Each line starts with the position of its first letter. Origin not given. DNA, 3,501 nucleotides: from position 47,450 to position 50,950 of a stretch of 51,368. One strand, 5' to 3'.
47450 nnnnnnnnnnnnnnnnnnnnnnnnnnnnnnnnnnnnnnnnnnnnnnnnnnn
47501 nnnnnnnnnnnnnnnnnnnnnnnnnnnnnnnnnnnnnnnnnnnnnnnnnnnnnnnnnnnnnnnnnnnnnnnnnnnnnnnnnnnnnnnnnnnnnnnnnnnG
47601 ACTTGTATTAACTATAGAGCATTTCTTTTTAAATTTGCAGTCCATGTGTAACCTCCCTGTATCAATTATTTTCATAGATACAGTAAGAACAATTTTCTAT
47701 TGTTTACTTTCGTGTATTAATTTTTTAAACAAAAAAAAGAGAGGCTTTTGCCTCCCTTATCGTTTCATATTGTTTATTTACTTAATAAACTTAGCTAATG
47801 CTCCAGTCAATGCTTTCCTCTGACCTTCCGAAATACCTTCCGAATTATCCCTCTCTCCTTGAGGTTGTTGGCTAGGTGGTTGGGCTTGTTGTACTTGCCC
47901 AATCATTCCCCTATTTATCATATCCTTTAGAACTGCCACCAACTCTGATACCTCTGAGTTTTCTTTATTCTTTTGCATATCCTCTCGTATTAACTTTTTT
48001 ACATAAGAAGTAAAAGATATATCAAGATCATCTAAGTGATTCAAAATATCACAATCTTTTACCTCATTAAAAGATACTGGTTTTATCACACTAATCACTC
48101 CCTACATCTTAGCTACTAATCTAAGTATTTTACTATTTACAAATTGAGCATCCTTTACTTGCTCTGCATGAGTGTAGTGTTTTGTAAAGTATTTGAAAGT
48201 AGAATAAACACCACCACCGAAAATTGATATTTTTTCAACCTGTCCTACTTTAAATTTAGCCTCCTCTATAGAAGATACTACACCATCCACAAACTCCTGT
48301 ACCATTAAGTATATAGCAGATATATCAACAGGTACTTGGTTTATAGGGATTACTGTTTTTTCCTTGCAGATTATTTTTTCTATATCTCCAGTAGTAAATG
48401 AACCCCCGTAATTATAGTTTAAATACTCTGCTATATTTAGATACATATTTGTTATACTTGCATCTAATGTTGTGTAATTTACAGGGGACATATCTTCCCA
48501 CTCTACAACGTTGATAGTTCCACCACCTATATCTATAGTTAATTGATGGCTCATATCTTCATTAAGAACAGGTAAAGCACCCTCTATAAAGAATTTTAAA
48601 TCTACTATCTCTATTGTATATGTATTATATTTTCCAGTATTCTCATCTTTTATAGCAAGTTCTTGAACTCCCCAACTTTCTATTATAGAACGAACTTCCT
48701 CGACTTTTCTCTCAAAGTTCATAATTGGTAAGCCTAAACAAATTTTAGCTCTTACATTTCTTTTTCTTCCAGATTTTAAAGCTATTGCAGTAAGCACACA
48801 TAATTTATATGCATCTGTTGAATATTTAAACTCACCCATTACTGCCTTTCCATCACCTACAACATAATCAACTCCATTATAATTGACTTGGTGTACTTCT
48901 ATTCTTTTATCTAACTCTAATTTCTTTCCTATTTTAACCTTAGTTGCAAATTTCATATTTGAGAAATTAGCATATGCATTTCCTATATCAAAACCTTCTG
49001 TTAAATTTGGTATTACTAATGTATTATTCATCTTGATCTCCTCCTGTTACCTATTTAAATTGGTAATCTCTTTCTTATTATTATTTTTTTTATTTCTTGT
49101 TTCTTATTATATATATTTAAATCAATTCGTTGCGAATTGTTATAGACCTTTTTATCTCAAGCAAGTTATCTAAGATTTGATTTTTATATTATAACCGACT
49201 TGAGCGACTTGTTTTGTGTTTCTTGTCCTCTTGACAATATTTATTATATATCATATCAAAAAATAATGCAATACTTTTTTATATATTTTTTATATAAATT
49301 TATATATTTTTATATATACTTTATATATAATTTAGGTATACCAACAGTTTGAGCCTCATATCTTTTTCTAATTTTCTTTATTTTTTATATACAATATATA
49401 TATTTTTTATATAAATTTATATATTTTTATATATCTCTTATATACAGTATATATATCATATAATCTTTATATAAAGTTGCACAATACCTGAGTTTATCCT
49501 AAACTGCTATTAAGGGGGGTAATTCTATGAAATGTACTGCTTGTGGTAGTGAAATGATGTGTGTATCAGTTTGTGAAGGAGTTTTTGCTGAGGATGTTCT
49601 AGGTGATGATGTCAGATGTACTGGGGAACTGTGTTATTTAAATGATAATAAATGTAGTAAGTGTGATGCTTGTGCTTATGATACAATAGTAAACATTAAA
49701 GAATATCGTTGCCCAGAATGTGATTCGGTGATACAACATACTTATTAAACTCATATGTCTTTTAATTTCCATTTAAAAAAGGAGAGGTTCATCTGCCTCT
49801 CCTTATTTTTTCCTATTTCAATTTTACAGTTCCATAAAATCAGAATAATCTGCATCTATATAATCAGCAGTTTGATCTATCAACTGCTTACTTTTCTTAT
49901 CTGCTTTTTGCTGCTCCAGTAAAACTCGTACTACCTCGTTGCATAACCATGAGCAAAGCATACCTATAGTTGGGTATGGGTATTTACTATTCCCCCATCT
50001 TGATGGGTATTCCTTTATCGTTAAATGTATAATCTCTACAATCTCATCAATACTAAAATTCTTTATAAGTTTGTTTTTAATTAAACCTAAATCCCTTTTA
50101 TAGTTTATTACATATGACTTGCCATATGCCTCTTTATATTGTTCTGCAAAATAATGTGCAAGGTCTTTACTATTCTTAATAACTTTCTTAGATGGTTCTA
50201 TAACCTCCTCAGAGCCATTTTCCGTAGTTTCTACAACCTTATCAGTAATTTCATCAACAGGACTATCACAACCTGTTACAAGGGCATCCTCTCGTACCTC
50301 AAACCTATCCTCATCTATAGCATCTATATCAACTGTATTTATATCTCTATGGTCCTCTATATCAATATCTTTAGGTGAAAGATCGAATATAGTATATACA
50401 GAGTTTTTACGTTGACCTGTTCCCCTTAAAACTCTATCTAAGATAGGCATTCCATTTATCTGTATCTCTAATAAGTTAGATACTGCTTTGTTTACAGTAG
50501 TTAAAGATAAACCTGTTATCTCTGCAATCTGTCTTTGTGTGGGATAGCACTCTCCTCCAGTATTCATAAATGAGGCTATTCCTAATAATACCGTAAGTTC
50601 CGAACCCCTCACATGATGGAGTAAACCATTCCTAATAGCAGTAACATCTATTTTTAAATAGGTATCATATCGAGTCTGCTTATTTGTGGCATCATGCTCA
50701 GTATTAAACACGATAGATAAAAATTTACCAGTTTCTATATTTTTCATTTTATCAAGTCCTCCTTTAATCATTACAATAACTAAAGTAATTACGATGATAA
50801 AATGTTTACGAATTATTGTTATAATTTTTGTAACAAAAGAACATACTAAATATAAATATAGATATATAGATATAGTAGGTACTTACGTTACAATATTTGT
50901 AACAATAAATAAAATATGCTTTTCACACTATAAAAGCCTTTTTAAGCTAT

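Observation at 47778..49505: ParMRC-type actin-like partition cassette inside the phage replication cluster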

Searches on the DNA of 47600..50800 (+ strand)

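Call 9: search_dna_similar(query=window:47600-50800:+, collection=phages, mode=near, max_rows=20)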
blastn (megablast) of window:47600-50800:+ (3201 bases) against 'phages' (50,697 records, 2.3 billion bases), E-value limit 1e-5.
No match.

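Call 85: search_rna_families(source=window, start=47600, end=49900, threshold=evalue, max_evalue=1)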
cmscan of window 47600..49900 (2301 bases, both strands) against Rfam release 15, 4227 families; matches with E-value up to 1: 3.
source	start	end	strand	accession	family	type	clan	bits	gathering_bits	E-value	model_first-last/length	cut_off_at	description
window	47673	47779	-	RF02434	SpF39_sRNA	Gene; sRNA;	-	29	60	0.49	1-109/109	no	Streptococcus sRNA SpF39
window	47731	47863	-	RF00166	PrrB_RsmZ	Gene; sRNA;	CL00106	24.6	44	0.0045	1-133/133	no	PrrB/RsmZ RNA family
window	47727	47821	-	RF00558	L20_leader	Cis-reg; leader;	-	19.8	58.7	0.93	1-127/127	no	Ribosomal protein L20 leader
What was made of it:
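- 49032..49242 (-): Roughly 210-nt leader, with ribosome-binding site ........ at 49045-49038 and a perfect 7-bp palindrome at 49123-49139. No Rfam family reaches threshold (call 85).
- Tried and rejected: An Rfam scan of the cassette found nothing above the gathering score (call 85).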

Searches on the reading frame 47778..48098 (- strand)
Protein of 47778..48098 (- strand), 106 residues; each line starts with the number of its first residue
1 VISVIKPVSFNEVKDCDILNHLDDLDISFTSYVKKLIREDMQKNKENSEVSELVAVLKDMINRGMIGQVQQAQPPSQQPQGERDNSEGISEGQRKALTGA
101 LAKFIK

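Call 3: search_protein_families(library=pfam, proteins=[window:47778-48098:-], max_evalue=1)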
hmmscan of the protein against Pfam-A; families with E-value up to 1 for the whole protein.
window:47778-48098:- (106 aa): 2 families
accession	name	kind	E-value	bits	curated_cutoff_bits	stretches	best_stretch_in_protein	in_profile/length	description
PF18391.7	CHIP_TPR_N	-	0.02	16.1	26.7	1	26-49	17-40/83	CHIP N-terminal tetratricopeptide repeat domain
PF08628.17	Nexin_C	-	0.1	13.4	22.3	1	28-78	17-62/110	Sorting nexin C terminal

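Call 10: search_protein_families(library=phrogs, proteins=[window:47778-48098:-], max_evalue=0.01)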
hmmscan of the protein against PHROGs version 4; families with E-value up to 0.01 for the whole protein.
window:47778-48098:- (106 aa): 4 families
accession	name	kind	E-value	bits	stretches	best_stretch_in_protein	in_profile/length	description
phrog_4223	-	unknown function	3.7e-07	31.4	1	8-52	6-50/67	-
phrog_14312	-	unknown function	6e-06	27.7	1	1-50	1-48/87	-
phrog_17574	-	unknown function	4.8e-05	25.2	1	6-54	7-55/102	-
phrog_8400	-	unknown function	0.00011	23.2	1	4-43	18-56/56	-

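Call 15: find_homologous_proteins(query=window:47778-48089:-, max_evalue=0.01)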
Query window:47778-48089:- (103 aa): 4 proteins with E <= 0.01 among 5 candidates.
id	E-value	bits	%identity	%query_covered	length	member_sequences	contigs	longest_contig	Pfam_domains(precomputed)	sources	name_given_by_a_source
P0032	4.7e-59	214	99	100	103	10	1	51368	-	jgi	jgi:hypothetical protein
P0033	2.6e-51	190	97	90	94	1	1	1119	-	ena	-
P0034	4.2e-46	173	84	100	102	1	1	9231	-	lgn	-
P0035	1.3e-45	171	82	100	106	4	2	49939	-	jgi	jgi:hypothetical protein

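Call 30: search_solved_structures(query=A2, max_evalue=10, show_alignments=3)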
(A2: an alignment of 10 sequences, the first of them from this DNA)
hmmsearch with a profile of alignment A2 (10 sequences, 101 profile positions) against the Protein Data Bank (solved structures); distinct sequences matched with E-value up to 10: 3.
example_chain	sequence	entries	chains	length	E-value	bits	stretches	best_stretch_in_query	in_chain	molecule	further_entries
2c5z_A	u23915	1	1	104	0.0037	21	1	25-98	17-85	SET DOMAIN PROTEIN 2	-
9cer_P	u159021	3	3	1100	0.15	15.8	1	15-49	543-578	Maltose/maltodextrin-binding periplasmic protein,Guillardia theta Fanzor1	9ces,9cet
5h60_A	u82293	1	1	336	2.1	12.1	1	15-68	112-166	Transferase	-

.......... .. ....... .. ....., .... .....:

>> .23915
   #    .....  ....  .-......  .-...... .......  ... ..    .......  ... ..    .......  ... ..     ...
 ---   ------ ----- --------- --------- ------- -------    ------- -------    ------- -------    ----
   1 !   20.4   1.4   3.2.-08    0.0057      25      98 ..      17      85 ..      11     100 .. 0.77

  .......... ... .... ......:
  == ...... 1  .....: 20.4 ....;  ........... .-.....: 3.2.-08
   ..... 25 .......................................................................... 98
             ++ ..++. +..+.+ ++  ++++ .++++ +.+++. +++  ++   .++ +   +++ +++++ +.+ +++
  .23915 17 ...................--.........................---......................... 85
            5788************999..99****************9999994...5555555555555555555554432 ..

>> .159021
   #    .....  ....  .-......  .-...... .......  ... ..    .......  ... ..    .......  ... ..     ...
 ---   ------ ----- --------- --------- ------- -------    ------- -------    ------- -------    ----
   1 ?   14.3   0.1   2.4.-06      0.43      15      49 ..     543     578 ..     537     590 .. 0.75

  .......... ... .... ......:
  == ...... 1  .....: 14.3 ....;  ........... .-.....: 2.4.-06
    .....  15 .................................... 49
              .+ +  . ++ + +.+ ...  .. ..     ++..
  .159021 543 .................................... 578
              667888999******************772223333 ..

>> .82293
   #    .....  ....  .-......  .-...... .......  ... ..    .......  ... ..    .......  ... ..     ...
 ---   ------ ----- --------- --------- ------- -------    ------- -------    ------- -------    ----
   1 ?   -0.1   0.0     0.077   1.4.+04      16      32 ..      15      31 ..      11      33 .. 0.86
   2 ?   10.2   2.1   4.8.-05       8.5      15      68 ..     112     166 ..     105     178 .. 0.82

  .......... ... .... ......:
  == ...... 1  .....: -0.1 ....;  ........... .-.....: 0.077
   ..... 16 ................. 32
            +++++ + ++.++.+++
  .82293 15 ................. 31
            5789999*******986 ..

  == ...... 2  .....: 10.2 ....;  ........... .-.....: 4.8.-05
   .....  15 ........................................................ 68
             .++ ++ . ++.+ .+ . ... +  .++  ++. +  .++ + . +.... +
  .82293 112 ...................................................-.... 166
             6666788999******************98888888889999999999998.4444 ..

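Call 32: search_protein_families(library=pfam, alignment_id=A2, max_evalue=1)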
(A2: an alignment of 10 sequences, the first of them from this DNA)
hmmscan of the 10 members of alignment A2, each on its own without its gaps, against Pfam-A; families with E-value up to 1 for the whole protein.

A. member 1, seq(103 aa): 2 families
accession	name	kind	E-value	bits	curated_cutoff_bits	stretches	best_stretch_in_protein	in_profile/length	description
PF18391.7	CHIP_TPR_N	-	0.018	16.2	26.7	1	23-46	17-40/83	CHIP N-terminal tetratricopeptide repeat domain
PF08628.17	Nexin_C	-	0.095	13.5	22.3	1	25-75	17-62/110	Sorting nexin C terminal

B. families by the number of members that match (of 10 scanned): 29 families (the first 25 are shown)
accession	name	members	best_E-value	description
PF18391.7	CHIP_TPR_N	5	0.014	CHIP N-terminal tetratricopeptide repeat domain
PF08628.17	Nexin_C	3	0.02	Sorting nexin C terminal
PF19807.5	DUF6290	2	0.037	Family of unknown function (DUF6290)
PF13725.12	tRNA_bind_2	1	7e-05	Possible tRNA binding domain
PF07516.18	SecA_SW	1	0.00092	SecA Wing and Scaffold domain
PF23659.1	UFL1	1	0.0029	E3 UFM1-protein ligase 1-like domain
PF12746.13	GNAT_acetyltran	1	0.0035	GNAT acetyltransferase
PF08766.16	DEK_C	1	0.0063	DEK C terminal domain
PF08690.15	GET2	1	0.0099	GET complex subunit GET2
PF23750.1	RsgI_M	1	0.018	Anti-sigma factor RsgI-like central domain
PF07160.18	SKA1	1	0.021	Spindle and kinetochore-associated protein 1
PF18096.6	Thump_like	1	0.023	THUMP domain-like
PF23857.1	Phage_TAC_19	1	0.032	Phage tail chaperone protein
PF07697.16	7TMR-HDED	1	0.037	7TM-HD extracellular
PF00682.25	HMGL-like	1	0.047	HMGL-like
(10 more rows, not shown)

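Call 33: search_protein_families(library=phrogs, alignment_id=A2, max_evalue=0.001)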
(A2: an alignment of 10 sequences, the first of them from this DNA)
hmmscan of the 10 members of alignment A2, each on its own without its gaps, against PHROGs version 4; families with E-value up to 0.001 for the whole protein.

A. member 1, seq(103 aa): 4 families
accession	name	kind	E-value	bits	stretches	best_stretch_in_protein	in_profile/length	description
phrog_4223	-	unknown function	3.5e-07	31.5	1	5-49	6-50/67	-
phrog_17574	-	unknown function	4.9e-05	25.2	1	3-51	7-55/102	-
phrog_14312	-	unknown function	6.7e-05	24.3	1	2-47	5-48/87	-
phrog_8400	-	unknown function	0.0002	22.4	1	2-40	19-56/56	-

B. families by the number of members that match (of 10 scanned): 6 families
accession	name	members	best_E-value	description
phrog_14312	-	8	2.1e-10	-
phrog_4223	-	7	5.7e-08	-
phrog_8400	-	7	5.7e-06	-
phrog_17574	-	5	1.8e-08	-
phrog_8966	-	2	2.6e-05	-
phrog_3536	-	1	0.00084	-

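Call 34: find_homologous_proteins(query=A2, max_evalue=0.001)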
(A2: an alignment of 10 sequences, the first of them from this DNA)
Query A2 (10 sequences) (103 aa, profile of the alignment): 30 proteins with E <= 0.001 among 3023 candidates.
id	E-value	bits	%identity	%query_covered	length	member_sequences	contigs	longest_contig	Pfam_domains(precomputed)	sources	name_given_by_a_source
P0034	6.5e-35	137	84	100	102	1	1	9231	-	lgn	-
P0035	1.2e-34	137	82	100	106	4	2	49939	-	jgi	jgi:hypothetical protein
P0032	2.8e-34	135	99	100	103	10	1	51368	-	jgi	jgi:hypothetical protein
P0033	1.9e-31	126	97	90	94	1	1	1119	-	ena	-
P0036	4.2e-25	106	33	68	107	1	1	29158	-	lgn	-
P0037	9.0e-19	86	31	82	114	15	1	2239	-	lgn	-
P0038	5.3e-15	74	38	36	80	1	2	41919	-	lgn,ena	-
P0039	1.8e-13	69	40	47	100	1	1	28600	-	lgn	-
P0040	3.8e-13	68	52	45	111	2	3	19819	-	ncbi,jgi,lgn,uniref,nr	ncbi:hypothetical protein KM800_13995 [Clostridium tyrobutyricum]|jgi:hypothetical protein|uniref:hy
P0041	9.5e-13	66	28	46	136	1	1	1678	-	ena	-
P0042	4.6e-12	64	28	46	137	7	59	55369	-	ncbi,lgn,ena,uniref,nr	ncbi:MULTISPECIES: hypothetical protein [Clostridium]|uniref:hypothetical protein n=1 Tax=Clostridiu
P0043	5.5e-11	61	30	46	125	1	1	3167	-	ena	-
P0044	6.6e-11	60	-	-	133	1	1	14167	-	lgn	-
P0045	1.0e-10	60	28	46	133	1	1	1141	-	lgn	-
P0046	1.1e-10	60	34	37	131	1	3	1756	-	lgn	-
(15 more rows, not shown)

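Call 47: predict_structure(alignment_id=A3)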
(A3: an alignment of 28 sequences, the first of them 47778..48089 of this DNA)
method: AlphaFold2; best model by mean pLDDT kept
length: 103 residues; sequences in the alignment: 28
mean_pLDDT: 68.5   pTM: 0.38
mean pLDDT of the five models: 68.5, 67.9, 67.9, 67.1, 64.2
residues with pLDDT >= 90: 16; 70-90: 35; 50-70: 31; < 50: 21
segments of 3 or more residues with pLDDT < 50: 65-84
pLDDT, mean of each block of 10 residues (from residue 1): 79 88 92 86 62 73 49 41 53 66 51
secondary structure, 60 per line:
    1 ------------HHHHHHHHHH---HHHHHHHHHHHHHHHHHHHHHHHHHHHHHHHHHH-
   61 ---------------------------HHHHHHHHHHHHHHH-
elements in order: H13-22 H26-59 H88-102
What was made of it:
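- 47778..48089 (-): parR-like adaptor, 103 aa. It has an N-terminal K-P-V-x-F ... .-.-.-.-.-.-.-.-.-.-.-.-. domain, a Q/P-rich linker and a conserved C-terminal helix. The AF2 model is extended at 1-12, helical at 13-22 and 26-59, disordered at 60-87 and helical at 88-102 (call 47).
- On ParR-type centromere-binding adaptor: The AF2 monomer shows an extended N-terminus (residues 1-12, pLDDT 79-88), then helices 13-22 and 26-59, which is compatible with RHH (call 47).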

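Call 54: fold_search(model_id=the predicted structure, library=pdb)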
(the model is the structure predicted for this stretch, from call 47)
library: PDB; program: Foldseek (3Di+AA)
matches with E <= 10: 1; with E <= 0.001: 0
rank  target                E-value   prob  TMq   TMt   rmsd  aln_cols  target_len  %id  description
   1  7mq3                  7.9e+00  0.07  0.32  0.36   7.6        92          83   15  C9A N55A Streptococcus pneumoniae CstR in the reduced state (released 2022-03-09)
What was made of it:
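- On ParR-type centromere-binding adaptor: Foldseek finds nothing (call 54).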

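Call 56: search_dna_similar(query=window:47778-48089:-, collection=plasmids, mode=protein, max_evalue=0.01, max_rows=20)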
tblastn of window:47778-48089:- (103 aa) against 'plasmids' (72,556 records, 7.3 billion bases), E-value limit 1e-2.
Records with a match: 13; places in all: 13; records where one place covers at least 80% of the query: 0.
Best place of each record, by identity: <60% 13.
By first word of the organism name: Clostridium 13.
By predicted mobility (MOB-suite, as given by PLSDB): mobilizable 13.
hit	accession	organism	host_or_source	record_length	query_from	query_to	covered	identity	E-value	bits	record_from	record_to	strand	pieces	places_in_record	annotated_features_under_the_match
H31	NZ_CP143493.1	Clostridium perfringens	pig,fecal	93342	2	56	53%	44.8%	3e-5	48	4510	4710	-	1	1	hypothetical protein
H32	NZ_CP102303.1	Clostridium perfringens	swine,mixed culture,fecal sample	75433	2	56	53%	44.8%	3e-5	48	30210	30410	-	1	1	hypothetical protein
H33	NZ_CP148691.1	Clostridium perfringens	Cat,single cell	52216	2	56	53%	44.8%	3e-5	48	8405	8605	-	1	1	hypothetical protein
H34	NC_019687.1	Clostridium perfringens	-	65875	2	56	53%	44.8%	3e-5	48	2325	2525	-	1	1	hypothetical protein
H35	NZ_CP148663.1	Clostridium perfringens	Chicken,single cell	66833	2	56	53%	44.8%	3e-5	48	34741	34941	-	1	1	hypothetical protein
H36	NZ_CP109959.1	Clostridium perfringens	gut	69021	2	56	53%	44.8%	3e-5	48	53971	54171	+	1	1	hypothetical protein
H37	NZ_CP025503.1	Clostridium perfringens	Gallus gallus,whole organism,gut ...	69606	2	56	53%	44.8%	3e-5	48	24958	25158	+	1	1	hypothetical protein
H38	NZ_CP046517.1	Clostridium sp. 16K-1-R1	Corvus macrorhynchos,Whole ...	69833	2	56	53%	44.8%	3e-5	48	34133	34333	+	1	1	hypothetical protein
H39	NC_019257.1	Clostridium perfringens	chicken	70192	2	56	53%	44.8%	3e-5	48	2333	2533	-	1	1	hypothetical protein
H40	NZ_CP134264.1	Clostridium perfringens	Canis lupus familiaris,bacterial ...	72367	2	56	53%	44.8%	3e-5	48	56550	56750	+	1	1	hypothetical protein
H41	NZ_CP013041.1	Clostridium perfringens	equine,Whole pure organism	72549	2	56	53%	44.8%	3e-5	48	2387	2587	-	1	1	hypothetical protein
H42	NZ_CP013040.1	Clostridium perfringens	canine,Pure culture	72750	2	56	53%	44.8%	3e-5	48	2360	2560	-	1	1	hypothetical protein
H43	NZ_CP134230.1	Clostridium perfringens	Canis lupus familiaris,bacterial ...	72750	2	56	53%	44.8%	3e-5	48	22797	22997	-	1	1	hypothetical protein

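Call 57: get_annotated_region(hit=H34, flank=3500)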
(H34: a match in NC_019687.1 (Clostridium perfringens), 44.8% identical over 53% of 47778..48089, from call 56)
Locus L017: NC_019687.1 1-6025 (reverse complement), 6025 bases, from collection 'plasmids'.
description: Clostridium perfringens plasmid pCpb2-CP1, complete sequence
organism: Clostridium perfringens (NCBI taxid 1502)
taxonomy: Bacteria; Bacillota; Clostridia; Eubacteriales; Clostridiaceae; Clostridium; Clostridium perfringens
host: -; source: -; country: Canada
typing (MOB-suite, as given by PLSDB): mobilizable; replicon rep_cluster_1519; relaxase MOBM
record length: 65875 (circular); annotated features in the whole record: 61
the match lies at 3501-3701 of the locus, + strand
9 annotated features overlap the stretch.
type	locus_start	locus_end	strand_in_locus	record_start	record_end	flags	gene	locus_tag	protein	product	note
CDS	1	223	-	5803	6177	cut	-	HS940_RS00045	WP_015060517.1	helix-turn-helix domain-containing protein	-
CDS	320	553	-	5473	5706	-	-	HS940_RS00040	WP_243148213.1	helix-turn-helix transcriptional regulator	-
CDS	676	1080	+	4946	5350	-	-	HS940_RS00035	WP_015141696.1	helix-turn-helix transcriptional regulator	-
CDS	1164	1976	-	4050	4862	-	-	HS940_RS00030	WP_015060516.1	hypothetical protein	-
CDS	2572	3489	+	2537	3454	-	-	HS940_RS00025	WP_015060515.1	ParM/StbA family protein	GO:0030541 - plasmid partitioning [Evidence IEA]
CDS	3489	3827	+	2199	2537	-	-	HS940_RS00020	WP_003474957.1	hypothetical protein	-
CDS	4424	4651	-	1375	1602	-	-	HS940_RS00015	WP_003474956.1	hypothetical protein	-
CDS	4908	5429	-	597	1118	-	-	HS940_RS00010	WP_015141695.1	transcriptional regulator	-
CDS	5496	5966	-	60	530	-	-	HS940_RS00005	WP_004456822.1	hypothetical protein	-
